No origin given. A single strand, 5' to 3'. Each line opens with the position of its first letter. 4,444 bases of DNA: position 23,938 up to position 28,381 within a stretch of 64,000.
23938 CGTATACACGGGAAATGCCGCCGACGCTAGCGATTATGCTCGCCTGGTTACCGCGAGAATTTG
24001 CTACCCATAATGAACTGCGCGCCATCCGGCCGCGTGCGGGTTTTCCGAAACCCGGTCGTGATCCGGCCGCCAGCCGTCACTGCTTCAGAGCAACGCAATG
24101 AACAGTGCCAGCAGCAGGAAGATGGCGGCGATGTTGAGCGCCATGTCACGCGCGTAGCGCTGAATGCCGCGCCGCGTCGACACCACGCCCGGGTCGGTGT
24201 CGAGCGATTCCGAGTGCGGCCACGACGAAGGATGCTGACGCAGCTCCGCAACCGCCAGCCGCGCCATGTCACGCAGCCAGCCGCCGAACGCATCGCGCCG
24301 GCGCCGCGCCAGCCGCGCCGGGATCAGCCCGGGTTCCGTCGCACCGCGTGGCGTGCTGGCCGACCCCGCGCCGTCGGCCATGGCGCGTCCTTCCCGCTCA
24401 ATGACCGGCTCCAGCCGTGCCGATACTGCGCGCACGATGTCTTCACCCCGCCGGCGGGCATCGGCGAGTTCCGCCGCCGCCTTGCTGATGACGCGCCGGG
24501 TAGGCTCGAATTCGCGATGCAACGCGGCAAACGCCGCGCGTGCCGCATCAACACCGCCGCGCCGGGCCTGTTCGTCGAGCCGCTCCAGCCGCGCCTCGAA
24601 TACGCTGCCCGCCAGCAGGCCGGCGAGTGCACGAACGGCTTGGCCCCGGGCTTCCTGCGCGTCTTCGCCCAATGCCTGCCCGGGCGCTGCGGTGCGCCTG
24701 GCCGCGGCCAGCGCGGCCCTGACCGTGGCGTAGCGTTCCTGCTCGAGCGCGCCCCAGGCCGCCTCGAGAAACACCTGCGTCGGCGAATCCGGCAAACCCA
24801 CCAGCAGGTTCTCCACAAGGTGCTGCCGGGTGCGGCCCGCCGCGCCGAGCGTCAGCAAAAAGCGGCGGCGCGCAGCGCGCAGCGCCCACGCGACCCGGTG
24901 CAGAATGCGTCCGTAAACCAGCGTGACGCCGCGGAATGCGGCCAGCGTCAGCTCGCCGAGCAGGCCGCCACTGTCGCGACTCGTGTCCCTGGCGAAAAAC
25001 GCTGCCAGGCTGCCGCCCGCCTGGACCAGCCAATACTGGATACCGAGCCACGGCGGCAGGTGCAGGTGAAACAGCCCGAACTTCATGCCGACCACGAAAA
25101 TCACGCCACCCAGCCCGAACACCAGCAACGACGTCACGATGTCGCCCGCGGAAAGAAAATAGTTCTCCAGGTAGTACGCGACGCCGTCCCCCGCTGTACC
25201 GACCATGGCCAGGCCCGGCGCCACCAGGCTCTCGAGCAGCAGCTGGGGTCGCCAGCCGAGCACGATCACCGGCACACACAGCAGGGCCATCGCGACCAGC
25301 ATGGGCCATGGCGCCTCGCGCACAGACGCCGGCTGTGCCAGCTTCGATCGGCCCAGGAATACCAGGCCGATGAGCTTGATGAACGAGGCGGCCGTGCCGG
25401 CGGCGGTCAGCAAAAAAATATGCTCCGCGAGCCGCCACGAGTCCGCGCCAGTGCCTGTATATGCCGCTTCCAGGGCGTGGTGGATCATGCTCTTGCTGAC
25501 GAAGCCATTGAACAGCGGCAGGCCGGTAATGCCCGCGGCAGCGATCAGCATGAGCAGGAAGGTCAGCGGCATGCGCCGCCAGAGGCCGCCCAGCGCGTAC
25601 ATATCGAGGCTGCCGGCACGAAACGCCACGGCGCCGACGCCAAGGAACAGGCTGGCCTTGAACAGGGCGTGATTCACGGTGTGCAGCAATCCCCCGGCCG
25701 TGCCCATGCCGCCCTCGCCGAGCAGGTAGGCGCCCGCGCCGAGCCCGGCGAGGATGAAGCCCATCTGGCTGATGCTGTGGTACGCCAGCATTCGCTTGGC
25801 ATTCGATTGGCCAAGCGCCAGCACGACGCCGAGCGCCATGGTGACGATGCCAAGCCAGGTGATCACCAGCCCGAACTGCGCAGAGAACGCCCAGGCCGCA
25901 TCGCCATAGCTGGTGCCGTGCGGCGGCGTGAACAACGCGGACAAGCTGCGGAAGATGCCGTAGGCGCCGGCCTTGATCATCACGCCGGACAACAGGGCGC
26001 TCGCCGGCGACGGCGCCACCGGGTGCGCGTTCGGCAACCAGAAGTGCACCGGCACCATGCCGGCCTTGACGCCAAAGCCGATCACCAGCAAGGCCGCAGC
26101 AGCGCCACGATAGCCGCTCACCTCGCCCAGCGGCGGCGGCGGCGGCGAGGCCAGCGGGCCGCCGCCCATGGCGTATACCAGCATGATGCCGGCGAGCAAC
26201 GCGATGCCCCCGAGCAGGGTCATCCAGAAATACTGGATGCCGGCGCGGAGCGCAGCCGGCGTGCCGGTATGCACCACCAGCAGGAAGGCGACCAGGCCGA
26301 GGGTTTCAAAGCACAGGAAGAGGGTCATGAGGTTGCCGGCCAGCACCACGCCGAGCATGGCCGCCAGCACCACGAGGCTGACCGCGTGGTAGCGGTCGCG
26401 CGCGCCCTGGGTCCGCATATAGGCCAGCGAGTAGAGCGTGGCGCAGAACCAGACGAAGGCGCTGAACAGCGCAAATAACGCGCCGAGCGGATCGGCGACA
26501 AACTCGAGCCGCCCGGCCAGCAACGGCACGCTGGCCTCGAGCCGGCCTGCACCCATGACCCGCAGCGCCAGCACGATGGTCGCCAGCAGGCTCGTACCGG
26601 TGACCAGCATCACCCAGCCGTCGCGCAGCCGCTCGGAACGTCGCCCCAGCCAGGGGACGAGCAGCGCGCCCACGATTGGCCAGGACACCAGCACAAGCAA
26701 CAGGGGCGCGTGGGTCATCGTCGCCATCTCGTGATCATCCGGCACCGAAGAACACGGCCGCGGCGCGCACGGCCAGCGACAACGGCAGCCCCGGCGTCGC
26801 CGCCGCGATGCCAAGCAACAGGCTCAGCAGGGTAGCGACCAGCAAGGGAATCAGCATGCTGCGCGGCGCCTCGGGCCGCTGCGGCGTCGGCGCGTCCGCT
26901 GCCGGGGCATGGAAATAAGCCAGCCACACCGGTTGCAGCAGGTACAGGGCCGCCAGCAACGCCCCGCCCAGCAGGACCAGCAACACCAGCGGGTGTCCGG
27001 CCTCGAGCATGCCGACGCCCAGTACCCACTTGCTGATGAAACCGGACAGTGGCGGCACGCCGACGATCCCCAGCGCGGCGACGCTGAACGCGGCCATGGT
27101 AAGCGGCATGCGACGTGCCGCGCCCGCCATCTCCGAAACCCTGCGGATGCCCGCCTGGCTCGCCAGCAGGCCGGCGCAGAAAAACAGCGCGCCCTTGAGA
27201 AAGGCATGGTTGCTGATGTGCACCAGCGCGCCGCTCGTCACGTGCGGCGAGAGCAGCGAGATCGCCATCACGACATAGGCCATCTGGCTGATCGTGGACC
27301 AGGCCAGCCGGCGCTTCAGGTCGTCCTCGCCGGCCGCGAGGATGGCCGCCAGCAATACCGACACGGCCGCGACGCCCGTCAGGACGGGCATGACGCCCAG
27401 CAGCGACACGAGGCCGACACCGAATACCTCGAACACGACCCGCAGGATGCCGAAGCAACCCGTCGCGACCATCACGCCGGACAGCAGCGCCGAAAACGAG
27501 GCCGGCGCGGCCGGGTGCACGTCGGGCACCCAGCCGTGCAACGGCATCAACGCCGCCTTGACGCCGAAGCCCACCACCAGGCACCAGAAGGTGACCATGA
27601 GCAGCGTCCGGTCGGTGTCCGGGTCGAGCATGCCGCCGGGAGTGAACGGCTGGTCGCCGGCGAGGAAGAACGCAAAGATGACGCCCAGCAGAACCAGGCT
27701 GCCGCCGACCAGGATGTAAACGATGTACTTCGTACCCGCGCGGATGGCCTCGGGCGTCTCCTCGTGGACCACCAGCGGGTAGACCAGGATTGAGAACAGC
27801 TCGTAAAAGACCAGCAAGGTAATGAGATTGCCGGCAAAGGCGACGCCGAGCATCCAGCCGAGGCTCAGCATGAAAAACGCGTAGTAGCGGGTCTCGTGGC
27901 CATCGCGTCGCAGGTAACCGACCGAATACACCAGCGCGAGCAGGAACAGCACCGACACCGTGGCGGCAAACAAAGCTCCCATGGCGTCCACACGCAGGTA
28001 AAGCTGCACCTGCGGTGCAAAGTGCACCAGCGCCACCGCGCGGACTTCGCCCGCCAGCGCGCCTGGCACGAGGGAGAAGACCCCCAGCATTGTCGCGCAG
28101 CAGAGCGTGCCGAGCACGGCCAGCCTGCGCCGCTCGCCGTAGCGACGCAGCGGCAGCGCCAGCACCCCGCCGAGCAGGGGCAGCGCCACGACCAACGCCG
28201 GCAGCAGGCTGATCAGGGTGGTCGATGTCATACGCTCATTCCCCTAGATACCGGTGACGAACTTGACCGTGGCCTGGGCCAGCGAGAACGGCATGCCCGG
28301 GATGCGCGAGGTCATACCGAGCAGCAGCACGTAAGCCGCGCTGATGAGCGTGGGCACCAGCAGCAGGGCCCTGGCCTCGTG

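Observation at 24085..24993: About 280 residues of Ala/Arg/Glu-rich non-membrane sequence between the antiporter core and a terminal TM anchor in the set-2 L-like subunit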

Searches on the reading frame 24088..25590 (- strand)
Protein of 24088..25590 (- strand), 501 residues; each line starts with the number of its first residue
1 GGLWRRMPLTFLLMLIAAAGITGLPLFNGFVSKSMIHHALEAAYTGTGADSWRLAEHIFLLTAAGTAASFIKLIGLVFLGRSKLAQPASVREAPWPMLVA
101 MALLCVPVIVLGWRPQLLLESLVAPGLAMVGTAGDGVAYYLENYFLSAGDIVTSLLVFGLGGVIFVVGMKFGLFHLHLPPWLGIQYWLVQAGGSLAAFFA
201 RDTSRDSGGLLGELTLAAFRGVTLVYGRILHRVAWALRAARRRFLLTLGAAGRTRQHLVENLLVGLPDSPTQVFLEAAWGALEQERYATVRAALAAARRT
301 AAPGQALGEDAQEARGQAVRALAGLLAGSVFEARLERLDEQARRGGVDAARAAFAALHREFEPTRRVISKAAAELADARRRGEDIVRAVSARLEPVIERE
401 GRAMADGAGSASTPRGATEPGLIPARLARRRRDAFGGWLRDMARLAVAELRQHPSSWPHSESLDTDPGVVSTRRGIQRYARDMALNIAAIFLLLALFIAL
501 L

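Call 16: find_related_loci(query=A1, collection=genome_contigs, flank=10000)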
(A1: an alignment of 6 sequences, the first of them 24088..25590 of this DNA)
Query A1 (501 aa) in genome_contigs; peptide patterns used: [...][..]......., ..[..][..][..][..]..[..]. (x = any residue, [..] = any of these).
72 stretches matched a pattern; 19 encode a relative of the query (tblastn E <= 1e-3); 19 distinct loci.
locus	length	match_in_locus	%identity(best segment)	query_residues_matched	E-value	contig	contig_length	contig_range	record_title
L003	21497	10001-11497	71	1-497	0e+0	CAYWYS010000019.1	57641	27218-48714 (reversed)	MAG TPA_asm: uncultured Thioalkalivibrio sp. isolate SRP304446_co1_81 genome assembly, contig: NODE_334_length_57641_cov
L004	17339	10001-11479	70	1-491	0e+0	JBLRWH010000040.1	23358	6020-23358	MAG: Gammaproteobacteria bacterium isolate TamC05-06 NODE_1334_length_23358_cov_17.801785, whole genome shotgun sequence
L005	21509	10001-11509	65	1-487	0e+0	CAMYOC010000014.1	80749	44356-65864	MAG: uncultured Gammaproteobacteria bacterium isolate FCS_Gamma_003 genome assembly, contig: scaffold_183, whole genome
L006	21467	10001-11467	67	1-487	0e+0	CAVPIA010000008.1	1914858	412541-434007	MAG: uncultured Gammaproteobacteria bacterium isolate MFD09964.bin.1.93 genome assembly, contig: contig_9033, whole geno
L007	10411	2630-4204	60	1-500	7e-168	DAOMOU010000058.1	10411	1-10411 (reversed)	MAG TPA_asm: Gammaproteobacteria bacterium isolate AMR_MDS_5878 NODE_2719_length_10411_cov_7.152472, whole genome shotgu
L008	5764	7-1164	55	140-501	1e-115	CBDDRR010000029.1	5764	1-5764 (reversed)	uncultured bacterium isolate s12_90 genome assembly, contig: k141_8368, whole genome shotgun sequence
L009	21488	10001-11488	41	1-501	1e-93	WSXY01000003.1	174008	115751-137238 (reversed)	MAG: Actinobacteria bacterium isolate X3_MetaBAT.18 scaffold_36, whole genome shotgun sequence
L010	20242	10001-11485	39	1-500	8e-93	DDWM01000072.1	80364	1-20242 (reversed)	MAG TPA_asm: Actinobacteria bacterium UBA2286 UBA2286_contig_16669, whole genome shotgun sequence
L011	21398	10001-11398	42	1-488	7e-88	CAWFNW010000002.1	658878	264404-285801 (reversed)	MAG: uncultured Actinomycetes bacterium isolate MFD05942.bin.1.20 genome assembly, contig: contig_19889, whole genome sh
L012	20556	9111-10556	37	1-488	8e-88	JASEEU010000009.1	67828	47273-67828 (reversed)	MAG: Anaerosomatales bacterium isolate Yes46-06 NODE_9_length_67828_cov_15.881870, whole genome shotgun sequence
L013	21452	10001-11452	39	1-490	2e-87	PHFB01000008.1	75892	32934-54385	MAG: Actinobacteria bacterium HGW-Actinobacteria-1 bjp_ig2102_scaffold_299, whole genome shotgun sequence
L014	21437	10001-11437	38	1-483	1e-81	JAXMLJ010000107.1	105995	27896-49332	MAG: Coriobacteriia bacterium isolate L4_metabat.bin.19_sub k141_113165, whole genome shotgun sequence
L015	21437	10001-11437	38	1-483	2e-81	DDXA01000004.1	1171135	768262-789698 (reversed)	MAG TPA_asm: Actinobacteria bacterium UBA2272 UBA2272_contig_7, whole genome shotgun sequence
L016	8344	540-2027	38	1-501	2e-81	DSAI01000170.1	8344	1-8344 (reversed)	MAG TPA_asm: Actinomycetota bacterium isolate SpSt-1145 Ga0129302_1005245, whole genome shotgun sequence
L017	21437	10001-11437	38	1-483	1e-80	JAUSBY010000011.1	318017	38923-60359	MAG: Coriobacteriia bacterium isolate E9_concoct.bin.49 E9_k141_7066, whole genome shotgun sequence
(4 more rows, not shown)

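Call 48: search_protein_families(library=pfam, proteins=[L009:1021-1929:+, L011:1037-1969:+, L013:1053-1937:+, L012:68-1102:+, L009:8807-11503:+, L009:11766-12653:+], max_evalue=0.1)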
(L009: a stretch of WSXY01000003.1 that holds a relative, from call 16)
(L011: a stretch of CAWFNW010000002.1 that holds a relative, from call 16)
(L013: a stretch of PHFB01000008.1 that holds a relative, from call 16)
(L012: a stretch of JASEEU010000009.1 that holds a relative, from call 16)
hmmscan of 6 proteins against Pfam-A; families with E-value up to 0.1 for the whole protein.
L009:1021-1929:+ (302 aa): 2 families
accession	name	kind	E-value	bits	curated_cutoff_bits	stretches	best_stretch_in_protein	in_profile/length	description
PF00990.26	GGDEF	-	1.9e-19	70.4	23.8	1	127-278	2-154/161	Diguanylate cyclase, GGDEF domain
PF13493.11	DUF4118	-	0.00045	20.4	28.4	1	20-121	2-103/107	Domain of unknown function (DUF4118)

L011:1037-1969:+ (310 aa): 3 families
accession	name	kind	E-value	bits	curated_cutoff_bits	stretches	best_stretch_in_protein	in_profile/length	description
PF00990.26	GGDEF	-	1e-18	68.1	23.8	1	134-284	3-154/161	Diguanylate cyclase, GGDEF domain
PF13493.11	DUF4118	-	0.0029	17.8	28.4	1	32-130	3-106/107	Domain of unknown function (DUF4118)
PF05231.19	MASE1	-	0.03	13.9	29.8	1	30-87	198-255/299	MASE1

L013:1053-1937:+ (294 aa): 3 families
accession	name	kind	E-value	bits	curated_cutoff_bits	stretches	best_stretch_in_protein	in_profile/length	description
PF00990.26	GGDEF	-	9.7e-17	61.6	23.8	1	123-265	2-145/161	Diguanylate cyclase, GGDEF domain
PF05231.19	MASE1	-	0.0078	15.8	29.8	1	19-100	198-283/299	MASE1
PF13493.11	DUF4118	-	0.0086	16.3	28.4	1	17-119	3-104/107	Domain of unknown function (DUF4118)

L012:68-1102:+ (344 aa): 2 families
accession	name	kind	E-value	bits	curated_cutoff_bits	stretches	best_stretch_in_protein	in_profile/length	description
PF00990.26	GGDEF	-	5.6e-20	72.2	23.8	1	170-318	2-151/161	Diguanylate cyclase, GGDEF domain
PF13493.11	DUF4118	-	0.0032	17.7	28.4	1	68-166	6-105/107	Domain of unknown function (DUF4118)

L009:8807-11503:+ (898 aa): 3 families
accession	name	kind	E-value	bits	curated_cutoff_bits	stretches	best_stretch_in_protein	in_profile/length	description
PF00361.26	Proton_antipo_M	-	3.2e-57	194.4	21.5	1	150-452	1-289/294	NADH:quinone oxidoreductase/Mrp antiporter, TM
PF10125.14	NADHdeh_related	-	9.3e-06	25.6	27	1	138-247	75-182/218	NADH dehydrogenase I, subunit N related protein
PF00662.26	Proton_antipo_N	-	1.8e-05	25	24.5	1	94-133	11-50/51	NADH-Ubiquinone oxidoreductase (complex I), chain 5 N-terminus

L009:11766-12653:+ (295 aa): 10 families
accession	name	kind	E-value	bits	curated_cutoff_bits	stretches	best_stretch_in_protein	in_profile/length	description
PF03446.21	NAD_binding_2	-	4.1e-51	173.6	21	1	11-170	1-161/161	NAD binding domain of 6-phosphogluconate dehydrogenase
PF14833.11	NAD_binding_11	-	5.8e-33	114.2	30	1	173-293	1-122/122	NAD-binding of NADP-dependent 3-hydroxyisobutyrate dehydrogenase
PF03807.23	F420_oxidored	-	4.3e-07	30.9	21.6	1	11-103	1-92/94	NADP oxidoreductase coenzyme F420-dependent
PF02737.24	3HCDH_N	-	0.0011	19.3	22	1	11-51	1-41/180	3-hydroxyacyl-CoA dehydrogenase, NAD binding domain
PF13241.12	NAD_binding_7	-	0.0022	19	22.1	1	12-124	10-89/104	Putative NAD(P)-binding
PF02558.23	ApbA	-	0.0025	17.9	22.2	1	12-64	1-52/150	Ketopantoate reductase PanE/ApbA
PF01488.26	Shikimate_DH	-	0.0033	17.9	24.3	1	11-51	14-55/138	Shikimate / quinate 5-dehydrogenase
PF03435.24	Sacchrp_dh_NADP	-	0.013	16.2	25.1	0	12-129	1-100/129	Saccharopine dehydrogenase NADP binding domain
PF02826.25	2-Hacid_dh_C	-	0.018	14.8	25.1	1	11-73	38-99/178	D-isomer specific 2-hydroxyacid dehydrogenase, NAD binding domain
PF03391.21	Nepo_coat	-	0.052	13.5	22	1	72-131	90-147/167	Nepovirus coat protein, central domain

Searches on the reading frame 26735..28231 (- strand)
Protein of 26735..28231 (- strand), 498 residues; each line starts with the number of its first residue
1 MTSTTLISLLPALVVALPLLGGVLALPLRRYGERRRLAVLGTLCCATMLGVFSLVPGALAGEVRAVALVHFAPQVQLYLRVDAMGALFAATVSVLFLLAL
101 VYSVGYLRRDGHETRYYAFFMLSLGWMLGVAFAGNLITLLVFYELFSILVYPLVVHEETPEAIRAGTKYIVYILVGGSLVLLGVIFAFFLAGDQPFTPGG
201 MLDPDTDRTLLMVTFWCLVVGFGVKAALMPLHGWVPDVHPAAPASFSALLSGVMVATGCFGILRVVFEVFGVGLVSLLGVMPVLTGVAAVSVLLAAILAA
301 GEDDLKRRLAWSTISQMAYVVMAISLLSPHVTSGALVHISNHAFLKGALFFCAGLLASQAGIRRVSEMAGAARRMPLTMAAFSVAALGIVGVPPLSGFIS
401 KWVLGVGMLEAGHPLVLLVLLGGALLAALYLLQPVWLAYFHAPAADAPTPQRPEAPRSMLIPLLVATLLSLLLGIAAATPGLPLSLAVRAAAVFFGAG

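Call 5: search_protein_families(library=pfam, proteins=[window:26735-28231:-], max_evalue=0.01)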
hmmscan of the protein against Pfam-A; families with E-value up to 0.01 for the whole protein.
window:26735-28231:- (498 aa): 2 families
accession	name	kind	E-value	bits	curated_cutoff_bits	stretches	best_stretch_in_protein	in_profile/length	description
PF00361.26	Proton_antipo_M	-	2.3e-52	178.5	21.5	1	133-423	1-290/294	NADH:quinone oxidoreductase/Mrp antiporter, TM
PF00662.26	Proton_antipo_N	-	3.5e-05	24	24.5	1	75-117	9-51/51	NADH-Ubiquinone oxidoreductase (complex I), chain 5 N-terminus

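Call 9: search_protein_families(library=ncbifam, proteins=[window:26735-28231:-], max_evalue=0.1)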
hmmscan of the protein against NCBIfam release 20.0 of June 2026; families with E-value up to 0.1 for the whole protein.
window:26735-28231:- (498 aa): 76 families (the best 25 are shown)
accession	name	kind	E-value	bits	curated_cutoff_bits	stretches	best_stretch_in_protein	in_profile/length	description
NF005561.0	PRK07234.1-1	equivalog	3.3e-116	389.3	718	1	5-446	3-446/569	putative monovalent cation/H+ antiporter subunit D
NF006236.0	PRK08375.1-1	equivalog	4.8e-114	382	663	1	7-476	5-480/493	putative monovalent cation/H+ antiporter subunit D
NF005140.0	PRK06589.1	equivalog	1.5e-69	235.1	470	1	60-467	61-468/489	putative monovalent cation/H+ antiporter subunit D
NF006419.0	PRK08668.1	equivalog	7.3e-68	229.8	617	1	14-476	7-466/613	NADH dehydrogenase subunit M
NF005086.0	PRK06521.1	equivalog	1.1e-64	219.1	667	1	12-478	9-493/669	hydrogenase 4 subunit B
TIGR01972.1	NDH_I_M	subfamily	3e-62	210.9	263.8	1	13-476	3-467/486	NADH-quinone oxidoreductase subunit M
NF009305.0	PRK12662.1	equivalog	4e-61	207.3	700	1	8-477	3-476/492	putative monovalent cation/H+ antiporter subunit D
NF006240.0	PRK08376.1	subfamily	2.2e-60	205.1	662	1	74-476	81-491/521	putative monovalent cation/H+ antiporter subunit D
NF006418.0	PRK08667.1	equivalog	3.6e-54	184.4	794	1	14-476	9-485/644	hydrogenase membrane subunit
NF005097.0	PRK06525.1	equivalog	5.1e-54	183.8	430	1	14-474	8-472/480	hydrogenase 4 subunit D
NF006241.0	PRK08377.1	equivalog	1.5e-53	182.5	645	1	10-442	4-434/494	NADH dehydrogenase subunit N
NF009310.0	PRK12668.1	equivalog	3e-53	181.5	564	1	19-478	13-435/584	Na(+)/H(+) antiporter subunit D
NF009288.0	PRK12648.1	equivalog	1.1e-52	179.2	1104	1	12-479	4-473/954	monovalent cation/H+ antiporter subunit A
NF009306.0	PRK12663.1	equivalog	2.4e-51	175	542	1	9-478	4-468/498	Na+/H+ antiporter subunit D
NF005141.0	PRK06590.1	equivalog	2.5e-51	175.3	556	1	12-479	6-470/615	NADH-quinone oxidoreductase subunit L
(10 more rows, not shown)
